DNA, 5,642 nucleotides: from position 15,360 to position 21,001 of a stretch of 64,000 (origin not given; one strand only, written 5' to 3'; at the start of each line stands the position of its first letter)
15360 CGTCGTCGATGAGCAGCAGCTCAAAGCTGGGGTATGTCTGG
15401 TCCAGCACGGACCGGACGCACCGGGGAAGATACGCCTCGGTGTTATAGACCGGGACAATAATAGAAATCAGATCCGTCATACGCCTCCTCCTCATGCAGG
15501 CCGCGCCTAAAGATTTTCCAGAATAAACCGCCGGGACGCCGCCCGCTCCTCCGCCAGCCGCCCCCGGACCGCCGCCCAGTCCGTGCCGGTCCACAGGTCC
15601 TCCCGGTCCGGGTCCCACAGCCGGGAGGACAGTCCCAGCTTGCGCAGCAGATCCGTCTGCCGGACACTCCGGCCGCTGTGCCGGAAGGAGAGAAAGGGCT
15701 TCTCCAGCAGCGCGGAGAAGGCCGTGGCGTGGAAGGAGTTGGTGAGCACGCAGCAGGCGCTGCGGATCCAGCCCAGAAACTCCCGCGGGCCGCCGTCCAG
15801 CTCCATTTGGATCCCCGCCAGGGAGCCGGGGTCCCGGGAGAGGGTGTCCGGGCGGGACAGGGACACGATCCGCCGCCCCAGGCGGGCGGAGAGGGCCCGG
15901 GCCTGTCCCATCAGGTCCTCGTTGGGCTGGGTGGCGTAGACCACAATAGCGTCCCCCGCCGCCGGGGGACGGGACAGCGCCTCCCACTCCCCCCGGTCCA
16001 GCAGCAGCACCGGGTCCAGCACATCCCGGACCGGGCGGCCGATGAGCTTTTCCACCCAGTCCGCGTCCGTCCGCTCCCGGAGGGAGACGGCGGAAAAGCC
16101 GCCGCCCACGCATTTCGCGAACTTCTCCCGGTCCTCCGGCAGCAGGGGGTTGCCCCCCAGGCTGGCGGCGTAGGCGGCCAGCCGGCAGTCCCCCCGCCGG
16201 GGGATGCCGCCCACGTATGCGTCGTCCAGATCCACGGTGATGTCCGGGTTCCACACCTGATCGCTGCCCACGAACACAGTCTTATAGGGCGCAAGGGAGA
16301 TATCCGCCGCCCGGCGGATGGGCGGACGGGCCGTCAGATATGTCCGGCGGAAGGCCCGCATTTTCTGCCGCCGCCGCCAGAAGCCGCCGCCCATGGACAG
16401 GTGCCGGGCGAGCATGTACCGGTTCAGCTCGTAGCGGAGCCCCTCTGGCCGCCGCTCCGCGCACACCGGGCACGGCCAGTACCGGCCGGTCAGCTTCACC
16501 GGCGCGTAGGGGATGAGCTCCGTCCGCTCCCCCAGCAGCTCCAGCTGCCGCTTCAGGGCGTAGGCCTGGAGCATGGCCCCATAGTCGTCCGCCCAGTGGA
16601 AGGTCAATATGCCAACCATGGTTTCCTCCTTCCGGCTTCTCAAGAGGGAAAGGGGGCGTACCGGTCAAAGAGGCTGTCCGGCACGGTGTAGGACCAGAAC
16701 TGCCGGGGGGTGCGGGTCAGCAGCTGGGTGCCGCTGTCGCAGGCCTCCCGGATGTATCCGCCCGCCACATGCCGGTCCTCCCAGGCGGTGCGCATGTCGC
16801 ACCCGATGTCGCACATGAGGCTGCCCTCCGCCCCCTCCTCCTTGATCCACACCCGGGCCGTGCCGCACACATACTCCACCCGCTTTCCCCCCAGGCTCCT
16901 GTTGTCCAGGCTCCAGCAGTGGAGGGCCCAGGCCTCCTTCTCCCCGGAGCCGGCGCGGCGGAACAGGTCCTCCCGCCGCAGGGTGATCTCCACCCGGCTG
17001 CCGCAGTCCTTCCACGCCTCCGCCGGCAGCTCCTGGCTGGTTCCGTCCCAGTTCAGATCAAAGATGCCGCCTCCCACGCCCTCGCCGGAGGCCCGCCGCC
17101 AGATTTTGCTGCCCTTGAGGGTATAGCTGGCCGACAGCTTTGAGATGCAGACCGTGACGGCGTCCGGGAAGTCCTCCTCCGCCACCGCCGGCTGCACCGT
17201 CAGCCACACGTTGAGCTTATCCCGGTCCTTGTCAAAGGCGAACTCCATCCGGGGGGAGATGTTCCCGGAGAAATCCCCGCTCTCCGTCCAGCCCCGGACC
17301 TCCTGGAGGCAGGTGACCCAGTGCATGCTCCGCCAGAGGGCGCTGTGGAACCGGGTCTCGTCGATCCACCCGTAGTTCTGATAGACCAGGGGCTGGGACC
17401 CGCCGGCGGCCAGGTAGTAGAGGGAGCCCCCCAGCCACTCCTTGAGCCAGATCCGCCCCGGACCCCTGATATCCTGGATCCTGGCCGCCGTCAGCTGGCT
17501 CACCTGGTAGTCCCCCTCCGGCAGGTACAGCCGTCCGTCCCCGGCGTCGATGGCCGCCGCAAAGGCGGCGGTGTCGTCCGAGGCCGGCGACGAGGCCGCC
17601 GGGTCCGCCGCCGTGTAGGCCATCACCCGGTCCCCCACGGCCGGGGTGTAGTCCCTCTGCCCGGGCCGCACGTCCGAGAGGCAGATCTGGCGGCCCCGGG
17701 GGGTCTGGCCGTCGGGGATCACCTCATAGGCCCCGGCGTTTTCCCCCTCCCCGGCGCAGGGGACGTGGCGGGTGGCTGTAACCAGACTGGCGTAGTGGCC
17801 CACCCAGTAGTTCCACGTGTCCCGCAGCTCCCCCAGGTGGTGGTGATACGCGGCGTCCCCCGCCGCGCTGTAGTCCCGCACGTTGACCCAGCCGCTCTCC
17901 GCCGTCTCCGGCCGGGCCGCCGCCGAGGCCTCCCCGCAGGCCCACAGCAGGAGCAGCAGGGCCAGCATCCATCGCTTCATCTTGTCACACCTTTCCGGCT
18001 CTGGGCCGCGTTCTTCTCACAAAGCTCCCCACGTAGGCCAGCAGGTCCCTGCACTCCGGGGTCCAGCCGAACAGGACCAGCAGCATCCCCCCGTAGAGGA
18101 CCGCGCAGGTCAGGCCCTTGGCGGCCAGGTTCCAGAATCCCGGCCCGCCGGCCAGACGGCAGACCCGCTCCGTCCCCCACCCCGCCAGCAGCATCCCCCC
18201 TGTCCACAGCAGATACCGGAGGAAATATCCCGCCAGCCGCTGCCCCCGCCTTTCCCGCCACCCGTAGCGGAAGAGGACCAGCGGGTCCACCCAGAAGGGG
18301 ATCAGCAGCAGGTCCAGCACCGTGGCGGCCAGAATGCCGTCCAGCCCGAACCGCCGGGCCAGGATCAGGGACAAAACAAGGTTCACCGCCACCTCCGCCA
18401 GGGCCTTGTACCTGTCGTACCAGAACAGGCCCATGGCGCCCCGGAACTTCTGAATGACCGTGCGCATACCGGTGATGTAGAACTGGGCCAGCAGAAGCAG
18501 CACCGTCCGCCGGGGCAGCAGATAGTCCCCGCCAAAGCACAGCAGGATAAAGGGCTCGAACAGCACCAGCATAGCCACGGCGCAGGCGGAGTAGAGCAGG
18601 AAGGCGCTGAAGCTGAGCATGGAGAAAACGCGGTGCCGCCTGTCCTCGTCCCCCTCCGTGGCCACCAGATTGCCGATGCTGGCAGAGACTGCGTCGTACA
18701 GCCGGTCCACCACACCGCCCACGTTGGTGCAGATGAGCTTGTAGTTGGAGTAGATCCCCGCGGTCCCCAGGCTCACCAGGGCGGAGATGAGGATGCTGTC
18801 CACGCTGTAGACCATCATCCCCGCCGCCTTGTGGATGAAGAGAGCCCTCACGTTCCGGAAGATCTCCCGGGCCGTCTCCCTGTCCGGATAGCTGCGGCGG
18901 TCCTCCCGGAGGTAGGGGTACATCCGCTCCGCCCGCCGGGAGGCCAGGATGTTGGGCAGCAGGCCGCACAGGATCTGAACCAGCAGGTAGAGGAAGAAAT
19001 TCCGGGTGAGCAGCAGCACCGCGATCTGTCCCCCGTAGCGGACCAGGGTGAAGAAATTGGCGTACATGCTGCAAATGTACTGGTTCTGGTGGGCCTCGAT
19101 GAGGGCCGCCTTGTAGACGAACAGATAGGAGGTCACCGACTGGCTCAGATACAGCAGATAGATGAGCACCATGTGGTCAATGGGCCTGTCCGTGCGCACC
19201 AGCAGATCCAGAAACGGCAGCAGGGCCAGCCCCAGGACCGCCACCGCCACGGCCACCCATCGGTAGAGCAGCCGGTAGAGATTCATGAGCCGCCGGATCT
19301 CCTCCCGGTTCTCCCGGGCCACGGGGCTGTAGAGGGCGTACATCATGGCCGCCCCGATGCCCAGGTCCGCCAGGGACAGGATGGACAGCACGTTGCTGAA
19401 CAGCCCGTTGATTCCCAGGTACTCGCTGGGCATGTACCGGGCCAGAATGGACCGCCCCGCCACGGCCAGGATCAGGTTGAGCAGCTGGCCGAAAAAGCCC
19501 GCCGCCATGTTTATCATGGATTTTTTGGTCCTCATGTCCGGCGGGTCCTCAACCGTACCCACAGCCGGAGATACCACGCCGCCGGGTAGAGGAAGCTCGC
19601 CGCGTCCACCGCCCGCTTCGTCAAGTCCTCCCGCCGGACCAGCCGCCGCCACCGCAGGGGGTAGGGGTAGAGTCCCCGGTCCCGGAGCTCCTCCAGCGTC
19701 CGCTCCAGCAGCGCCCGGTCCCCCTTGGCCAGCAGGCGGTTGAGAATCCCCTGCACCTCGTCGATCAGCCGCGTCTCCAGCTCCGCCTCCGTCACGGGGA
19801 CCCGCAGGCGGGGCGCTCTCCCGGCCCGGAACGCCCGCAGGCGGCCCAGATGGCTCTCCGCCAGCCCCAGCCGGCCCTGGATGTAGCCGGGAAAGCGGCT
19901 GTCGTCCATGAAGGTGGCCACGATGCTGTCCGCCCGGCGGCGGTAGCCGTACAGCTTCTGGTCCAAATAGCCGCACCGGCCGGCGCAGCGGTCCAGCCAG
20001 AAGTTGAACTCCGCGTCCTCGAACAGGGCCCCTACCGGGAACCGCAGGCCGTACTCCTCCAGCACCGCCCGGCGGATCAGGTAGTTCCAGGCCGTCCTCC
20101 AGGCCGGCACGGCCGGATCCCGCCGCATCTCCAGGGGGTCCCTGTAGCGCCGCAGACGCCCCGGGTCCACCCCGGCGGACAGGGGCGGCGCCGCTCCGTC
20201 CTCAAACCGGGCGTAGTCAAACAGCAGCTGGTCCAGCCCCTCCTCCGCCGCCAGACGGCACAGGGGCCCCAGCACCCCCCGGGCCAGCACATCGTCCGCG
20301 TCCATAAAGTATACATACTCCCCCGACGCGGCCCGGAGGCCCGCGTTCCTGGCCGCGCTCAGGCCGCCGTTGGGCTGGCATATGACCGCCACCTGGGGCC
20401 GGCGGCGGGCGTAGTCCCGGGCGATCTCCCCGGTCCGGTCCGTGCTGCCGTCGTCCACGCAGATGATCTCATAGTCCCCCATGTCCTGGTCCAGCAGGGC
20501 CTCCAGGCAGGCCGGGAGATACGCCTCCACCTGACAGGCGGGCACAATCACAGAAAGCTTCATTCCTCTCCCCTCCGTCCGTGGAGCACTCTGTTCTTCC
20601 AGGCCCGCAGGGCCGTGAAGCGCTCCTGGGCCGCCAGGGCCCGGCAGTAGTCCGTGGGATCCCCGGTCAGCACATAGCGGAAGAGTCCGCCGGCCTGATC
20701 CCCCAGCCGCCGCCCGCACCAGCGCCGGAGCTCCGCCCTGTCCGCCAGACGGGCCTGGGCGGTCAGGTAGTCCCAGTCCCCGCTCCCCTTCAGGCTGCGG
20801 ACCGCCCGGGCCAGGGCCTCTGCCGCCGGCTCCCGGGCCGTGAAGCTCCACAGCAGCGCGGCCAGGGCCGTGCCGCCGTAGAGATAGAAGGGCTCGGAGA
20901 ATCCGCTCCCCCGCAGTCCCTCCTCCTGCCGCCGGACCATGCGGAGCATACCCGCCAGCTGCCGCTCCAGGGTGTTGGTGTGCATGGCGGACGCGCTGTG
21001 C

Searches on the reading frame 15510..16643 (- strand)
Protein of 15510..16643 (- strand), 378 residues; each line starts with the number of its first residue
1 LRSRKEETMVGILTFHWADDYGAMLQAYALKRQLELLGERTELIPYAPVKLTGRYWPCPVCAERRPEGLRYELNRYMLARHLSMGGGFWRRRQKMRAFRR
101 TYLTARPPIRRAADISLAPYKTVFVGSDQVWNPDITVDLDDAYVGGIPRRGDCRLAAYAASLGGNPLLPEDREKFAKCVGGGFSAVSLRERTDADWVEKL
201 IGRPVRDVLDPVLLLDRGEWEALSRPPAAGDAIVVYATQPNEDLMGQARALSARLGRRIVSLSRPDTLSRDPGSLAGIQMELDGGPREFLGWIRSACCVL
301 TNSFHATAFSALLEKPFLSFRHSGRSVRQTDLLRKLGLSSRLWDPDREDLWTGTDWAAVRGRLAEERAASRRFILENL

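Call 6: search_protein_families(library=pfam, proteins=[window:15510-16643:-], max_evalue=0.001)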
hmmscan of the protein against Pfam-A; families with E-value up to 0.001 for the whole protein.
window:15510-16643:- (378 aa): 1 family
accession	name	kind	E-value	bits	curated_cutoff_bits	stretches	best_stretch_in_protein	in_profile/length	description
PF04230.19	PS_pyruv_trans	-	5e-25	89.4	25.3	1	21-323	2-279/280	Polysaccharide pyruvyl transferase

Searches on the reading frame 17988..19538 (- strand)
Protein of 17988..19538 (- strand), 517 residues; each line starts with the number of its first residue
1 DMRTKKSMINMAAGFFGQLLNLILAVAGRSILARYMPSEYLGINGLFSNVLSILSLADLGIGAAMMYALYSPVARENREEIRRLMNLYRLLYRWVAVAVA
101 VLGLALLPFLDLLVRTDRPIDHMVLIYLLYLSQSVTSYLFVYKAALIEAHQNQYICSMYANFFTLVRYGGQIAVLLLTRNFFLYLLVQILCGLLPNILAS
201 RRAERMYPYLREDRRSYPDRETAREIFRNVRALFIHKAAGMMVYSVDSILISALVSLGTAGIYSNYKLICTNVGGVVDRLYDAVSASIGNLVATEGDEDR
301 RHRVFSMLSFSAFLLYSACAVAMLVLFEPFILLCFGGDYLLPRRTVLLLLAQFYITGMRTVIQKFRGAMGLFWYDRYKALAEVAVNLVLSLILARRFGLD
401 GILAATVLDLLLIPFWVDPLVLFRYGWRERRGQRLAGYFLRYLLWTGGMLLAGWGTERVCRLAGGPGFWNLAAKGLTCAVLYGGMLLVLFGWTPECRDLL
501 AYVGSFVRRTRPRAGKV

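Call 46: search_protein_families(library=ncbifam, proteins=[window:17988-19538:-], max_evalue=0.001)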
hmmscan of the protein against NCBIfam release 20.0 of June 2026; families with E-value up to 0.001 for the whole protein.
window:17988-19538:- (517 aa): 1 family
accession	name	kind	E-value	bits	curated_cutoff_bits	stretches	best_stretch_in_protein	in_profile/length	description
NF041503.1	WZX_like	subfamily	1e-05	24.8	300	1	82-355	87-358/429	O-unit flippase-like protein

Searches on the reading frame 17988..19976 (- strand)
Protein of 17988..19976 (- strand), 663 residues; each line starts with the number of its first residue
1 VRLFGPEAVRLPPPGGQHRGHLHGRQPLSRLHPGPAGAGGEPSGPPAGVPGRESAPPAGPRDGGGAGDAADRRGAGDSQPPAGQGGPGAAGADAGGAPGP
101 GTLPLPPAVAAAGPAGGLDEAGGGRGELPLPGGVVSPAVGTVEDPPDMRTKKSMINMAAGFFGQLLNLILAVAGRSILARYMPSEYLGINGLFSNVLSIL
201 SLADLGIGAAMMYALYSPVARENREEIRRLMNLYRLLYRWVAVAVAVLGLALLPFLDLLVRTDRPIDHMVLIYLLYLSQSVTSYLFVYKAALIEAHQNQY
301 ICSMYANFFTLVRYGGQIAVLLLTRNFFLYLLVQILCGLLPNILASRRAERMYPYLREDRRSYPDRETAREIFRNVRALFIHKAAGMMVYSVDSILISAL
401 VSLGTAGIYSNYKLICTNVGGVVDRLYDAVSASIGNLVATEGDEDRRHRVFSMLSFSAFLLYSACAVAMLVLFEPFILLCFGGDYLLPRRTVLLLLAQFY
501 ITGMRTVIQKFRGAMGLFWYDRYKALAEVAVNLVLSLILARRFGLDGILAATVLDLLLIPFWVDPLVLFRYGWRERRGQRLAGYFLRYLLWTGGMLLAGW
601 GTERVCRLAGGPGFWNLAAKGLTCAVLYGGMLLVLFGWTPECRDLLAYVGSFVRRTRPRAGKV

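Call 6: search_protein_families(library=pfam, proteins=[window:17988-19976:-], max_evalue=0.001)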
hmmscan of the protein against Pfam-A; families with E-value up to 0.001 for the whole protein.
window:17988-19976:- (663 aa): 1 family
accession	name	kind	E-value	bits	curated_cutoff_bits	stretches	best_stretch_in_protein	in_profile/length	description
PF01943.22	Polysacc_synt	-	1.2e-05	25.3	28.2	1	161-421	9-256/274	Polysaccharide biosynthesis protein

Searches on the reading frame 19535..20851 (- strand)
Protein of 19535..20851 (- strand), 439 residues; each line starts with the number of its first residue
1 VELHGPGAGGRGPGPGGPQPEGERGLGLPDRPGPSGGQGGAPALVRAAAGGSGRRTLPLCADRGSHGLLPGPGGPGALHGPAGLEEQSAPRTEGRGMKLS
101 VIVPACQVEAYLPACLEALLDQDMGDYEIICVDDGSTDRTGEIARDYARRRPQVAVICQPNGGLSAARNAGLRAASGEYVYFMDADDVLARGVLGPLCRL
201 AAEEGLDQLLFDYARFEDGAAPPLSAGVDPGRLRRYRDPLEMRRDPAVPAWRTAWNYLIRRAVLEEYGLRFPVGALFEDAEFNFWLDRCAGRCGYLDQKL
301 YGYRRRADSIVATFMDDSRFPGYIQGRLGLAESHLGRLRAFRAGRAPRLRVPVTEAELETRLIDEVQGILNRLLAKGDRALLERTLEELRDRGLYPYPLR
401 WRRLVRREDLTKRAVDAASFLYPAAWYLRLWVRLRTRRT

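Call 6: search_protein_families(library=pfam, proteins=[window:19535-20851:-], max_evalue=0.001)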
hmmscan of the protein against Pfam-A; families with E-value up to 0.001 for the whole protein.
window:19535-20851:- (439 aa): 3 families
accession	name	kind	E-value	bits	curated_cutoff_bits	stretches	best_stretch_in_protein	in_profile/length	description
PF00535.33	Glycos_transf_2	-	3.3e-36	125.2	23.3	1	100-267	1-167/168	Glycosyl transferase family 2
PF13641.12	Glyco_tranf_2_3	-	1.2e-14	55.3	27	1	99-289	3-197/230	Glycosyltransferase like family 2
PF10111.15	Glyco_tranf_2_2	-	1.9e-06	28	27.3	1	126-194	29-99/276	Glycosyltransferase like family 2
